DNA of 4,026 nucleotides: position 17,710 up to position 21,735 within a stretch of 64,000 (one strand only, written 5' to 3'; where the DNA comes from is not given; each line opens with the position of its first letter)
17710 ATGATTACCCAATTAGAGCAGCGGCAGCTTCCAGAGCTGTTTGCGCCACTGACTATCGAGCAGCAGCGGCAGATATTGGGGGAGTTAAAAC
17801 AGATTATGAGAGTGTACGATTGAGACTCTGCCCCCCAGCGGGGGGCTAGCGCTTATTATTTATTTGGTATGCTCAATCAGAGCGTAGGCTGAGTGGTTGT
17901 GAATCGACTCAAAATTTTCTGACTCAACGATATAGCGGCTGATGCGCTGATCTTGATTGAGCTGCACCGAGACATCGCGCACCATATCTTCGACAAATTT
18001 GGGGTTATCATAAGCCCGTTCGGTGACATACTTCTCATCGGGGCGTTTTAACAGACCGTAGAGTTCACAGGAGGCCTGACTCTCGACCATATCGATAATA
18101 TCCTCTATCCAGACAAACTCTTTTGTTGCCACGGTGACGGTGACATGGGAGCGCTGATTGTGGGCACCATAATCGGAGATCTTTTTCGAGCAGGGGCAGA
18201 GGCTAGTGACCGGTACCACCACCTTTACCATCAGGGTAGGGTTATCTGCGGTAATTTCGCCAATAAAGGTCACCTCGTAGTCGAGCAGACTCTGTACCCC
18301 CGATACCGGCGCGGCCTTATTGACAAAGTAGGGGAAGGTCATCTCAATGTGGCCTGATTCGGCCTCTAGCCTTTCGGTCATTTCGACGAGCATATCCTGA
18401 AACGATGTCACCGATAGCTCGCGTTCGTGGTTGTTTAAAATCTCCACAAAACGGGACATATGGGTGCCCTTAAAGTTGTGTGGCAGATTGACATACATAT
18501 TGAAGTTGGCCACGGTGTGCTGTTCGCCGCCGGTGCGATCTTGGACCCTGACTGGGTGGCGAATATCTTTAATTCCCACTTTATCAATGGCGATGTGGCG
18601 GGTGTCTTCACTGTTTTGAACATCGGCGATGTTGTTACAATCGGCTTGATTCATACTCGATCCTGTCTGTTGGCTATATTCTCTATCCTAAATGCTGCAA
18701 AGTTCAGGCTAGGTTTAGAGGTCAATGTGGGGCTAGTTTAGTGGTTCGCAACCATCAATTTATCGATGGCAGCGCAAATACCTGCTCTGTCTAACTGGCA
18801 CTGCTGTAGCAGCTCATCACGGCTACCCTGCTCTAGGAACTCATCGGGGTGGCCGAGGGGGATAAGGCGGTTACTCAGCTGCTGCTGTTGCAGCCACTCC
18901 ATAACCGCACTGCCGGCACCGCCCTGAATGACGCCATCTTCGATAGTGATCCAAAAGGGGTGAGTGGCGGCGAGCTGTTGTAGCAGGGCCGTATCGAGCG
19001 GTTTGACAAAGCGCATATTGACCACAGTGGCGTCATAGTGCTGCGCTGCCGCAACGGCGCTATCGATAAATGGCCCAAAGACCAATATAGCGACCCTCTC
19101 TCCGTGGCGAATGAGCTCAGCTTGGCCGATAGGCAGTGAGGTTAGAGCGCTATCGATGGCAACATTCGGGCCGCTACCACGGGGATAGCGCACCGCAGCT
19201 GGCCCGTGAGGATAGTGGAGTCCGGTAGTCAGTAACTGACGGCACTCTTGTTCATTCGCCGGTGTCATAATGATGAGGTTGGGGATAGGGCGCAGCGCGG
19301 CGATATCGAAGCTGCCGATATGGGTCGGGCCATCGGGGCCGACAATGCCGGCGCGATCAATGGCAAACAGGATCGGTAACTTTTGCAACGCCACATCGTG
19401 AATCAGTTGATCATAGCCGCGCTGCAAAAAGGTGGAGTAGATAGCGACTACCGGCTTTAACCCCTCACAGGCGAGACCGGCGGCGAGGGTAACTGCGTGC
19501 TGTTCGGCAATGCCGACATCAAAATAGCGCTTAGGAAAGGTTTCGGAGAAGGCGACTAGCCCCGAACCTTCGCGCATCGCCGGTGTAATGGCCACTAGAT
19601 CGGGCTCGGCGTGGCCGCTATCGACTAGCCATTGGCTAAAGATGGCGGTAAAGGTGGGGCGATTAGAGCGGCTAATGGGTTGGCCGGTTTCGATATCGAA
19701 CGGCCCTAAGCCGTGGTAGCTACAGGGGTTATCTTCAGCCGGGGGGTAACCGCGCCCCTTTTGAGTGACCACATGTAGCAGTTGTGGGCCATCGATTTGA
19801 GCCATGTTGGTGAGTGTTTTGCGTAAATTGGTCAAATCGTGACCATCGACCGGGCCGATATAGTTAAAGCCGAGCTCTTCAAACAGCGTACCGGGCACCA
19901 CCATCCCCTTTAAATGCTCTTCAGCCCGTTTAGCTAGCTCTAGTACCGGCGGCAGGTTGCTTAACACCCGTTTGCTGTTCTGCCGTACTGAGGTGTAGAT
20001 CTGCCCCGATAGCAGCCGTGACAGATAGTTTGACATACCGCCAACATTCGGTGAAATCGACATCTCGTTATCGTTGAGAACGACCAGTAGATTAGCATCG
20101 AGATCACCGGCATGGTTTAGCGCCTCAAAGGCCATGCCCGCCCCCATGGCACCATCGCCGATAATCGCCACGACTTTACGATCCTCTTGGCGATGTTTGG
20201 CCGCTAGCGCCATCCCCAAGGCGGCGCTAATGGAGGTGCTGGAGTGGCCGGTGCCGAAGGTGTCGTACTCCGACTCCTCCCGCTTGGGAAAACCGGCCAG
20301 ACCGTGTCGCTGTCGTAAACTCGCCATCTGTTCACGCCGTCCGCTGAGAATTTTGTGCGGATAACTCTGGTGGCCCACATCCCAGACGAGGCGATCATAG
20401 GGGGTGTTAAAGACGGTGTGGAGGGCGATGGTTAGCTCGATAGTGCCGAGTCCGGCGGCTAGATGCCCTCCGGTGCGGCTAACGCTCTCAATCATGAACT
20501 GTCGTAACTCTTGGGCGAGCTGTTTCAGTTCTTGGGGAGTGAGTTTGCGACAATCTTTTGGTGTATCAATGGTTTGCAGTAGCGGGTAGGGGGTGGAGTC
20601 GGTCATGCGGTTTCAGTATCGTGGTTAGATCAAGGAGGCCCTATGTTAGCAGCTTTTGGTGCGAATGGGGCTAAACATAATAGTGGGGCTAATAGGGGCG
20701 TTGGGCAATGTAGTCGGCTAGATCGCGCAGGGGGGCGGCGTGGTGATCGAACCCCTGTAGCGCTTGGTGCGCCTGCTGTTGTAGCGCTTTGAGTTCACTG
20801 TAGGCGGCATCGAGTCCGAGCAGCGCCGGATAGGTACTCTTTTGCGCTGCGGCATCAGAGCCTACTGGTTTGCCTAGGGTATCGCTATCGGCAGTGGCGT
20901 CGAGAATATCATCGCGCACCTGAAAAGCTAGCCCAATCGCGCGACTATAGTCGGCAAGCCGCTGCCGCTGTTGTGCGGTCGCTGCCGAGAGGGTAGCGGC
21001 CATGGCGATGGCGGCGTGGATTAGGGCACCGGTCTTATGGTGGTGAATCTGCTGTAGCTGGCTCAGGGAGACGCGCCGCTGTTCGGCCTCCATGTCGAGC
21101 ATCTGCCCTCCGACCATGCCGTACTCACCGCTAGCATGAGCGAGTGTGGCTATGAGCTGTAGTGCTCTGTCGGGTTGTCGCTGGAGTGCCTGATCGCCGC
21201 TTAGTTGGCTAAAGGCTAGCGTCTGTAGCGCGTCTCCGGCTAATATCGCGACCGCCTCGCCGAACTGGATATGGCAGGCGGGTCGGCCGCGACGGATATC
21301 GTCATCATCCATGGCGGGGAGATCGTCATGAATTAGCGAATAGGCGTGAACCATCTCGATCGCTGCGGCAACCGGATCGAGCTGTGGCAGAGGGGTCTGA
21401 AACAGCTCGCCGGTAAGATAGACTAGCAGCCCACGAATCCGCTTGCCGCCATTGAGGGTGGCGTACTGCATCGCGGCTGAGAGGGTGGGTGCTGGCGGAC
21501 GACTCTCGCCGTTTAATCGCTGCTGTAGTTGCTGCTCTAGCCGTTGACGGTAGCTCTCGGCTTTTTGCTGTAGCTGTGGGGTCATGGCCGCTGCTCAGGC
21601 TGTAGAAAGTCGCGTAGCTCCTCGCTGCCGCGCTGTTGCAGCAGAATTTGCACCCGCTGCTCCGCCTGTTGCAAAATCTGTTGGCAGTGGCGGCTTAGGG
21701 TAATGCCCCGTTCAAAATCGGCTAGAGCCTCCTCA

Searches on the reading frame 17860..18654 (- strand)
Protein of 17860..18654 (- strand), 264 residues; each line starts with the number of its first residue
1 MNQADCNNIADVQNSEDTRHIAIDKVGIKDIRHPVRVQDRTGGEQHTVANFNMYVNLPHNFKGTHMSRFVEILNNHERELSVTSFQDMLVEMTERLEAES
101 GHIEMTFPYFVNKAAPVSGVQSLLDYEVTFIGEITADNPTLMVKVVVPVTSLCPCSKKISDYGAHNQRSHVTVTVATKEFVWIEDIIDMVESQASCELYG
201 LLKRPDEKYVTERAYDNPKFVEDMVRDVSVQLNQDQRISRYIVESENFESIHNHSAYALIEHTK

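Call 69: search_protein_families(library=pfam, proteins=[window:17860-18654:-], max_evalue=0.00001)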
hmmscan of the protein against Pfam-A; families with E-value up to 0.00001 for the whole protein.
window:17860-18654:- (264 aa): 1 family
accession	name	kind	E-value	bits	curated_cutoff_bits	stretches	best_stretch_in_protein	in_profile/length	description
PF02649.19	GCHY-1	-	1.3e-103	346.5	25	1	10-258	2-260/260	Type I GTP cyclohydrolase folE2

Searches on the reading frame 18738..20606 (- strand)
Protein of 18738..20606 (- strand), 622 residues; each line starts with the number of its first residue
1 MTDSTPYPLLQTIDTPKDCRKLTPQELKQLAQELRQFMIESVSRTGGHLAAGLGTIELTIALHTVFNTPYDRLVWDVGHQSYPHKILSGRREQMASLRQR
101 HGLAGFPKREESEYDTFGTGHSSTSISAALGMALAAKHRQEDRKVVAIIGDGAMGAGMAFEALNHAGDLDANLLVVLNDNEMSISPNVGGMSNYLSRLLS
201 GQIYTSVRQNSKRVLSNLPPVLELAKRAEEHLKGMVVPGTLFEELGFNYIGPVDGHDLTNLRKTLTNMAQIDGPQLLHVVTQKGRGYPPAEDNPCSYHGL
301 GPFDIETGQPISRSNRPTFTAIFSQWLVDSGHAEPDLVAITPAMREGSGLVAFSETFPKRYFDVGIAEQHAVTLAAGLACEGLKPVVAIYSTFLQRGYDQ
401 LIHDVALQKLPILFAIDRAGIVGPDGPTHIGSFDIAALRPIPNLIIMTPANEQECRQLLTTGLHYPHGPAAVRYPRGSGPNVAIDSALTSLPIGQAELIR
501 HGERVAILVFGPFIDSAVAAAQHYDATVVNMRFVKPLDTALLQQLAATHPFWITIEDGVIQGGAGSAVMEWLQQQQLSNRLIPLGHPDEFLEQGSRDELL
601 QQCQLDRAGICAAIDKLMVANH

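Call 60: search_protein_families(library=pfam, proteins=[window:18738-20606:-], max_evalue=0.00001)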
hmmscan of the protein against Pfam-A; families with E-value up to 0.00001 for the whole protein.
window:18738-20606:- (622 aa): 6 families
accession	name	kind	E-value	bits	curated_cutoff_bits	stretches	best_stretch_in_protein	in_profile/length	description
PF13292.11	DXP_synthase_N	-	2.6e-126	420.9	21.2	1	10-281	1-274/274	1-deoxy-D-xylulose-5-phosphate synthase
PF02779.29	Transket_pyr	-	7.3e-43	146.6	27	1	318-478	4-171/174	Transketolase, pyrimidine binding domain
PF02780.25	Transketolase_C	-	2.1e-20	73.3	25.9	1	494-610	1-124/124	Transketolase, C-terminal domain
PF00456.26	Transketolase_N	-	1.5e-08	34.5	22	1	29-188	4-191/334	Transketolase, thiamine diphosphate binding domain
PF00676.26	E1_dh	-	4.2e-08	32.9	22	1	116-187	99-168/300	Dehydrogenase E1 component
PF02775.26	TPP_enzyme_C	-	4.7e-08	33.4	21.9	1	118-182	26-84/151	Thiamine pyrophosphate enzyme, C-terminal TPP binding domain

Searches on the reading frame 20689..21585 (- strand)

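Call 60: search_protein_families(library=pfam, proteins=[window:20689-21585:-], max_evalue=0.00001)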
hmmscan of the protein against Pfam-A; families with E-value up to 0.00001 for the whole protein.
window:20689-21585:- (298 aa): 1 family
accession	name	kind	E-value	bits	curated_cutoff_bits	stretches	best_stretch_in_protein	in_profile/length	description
PF00348.22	polyprenyl_synt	-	5.6e-61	206.4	27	1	34-271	3-233/251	Polyprenyl synthetase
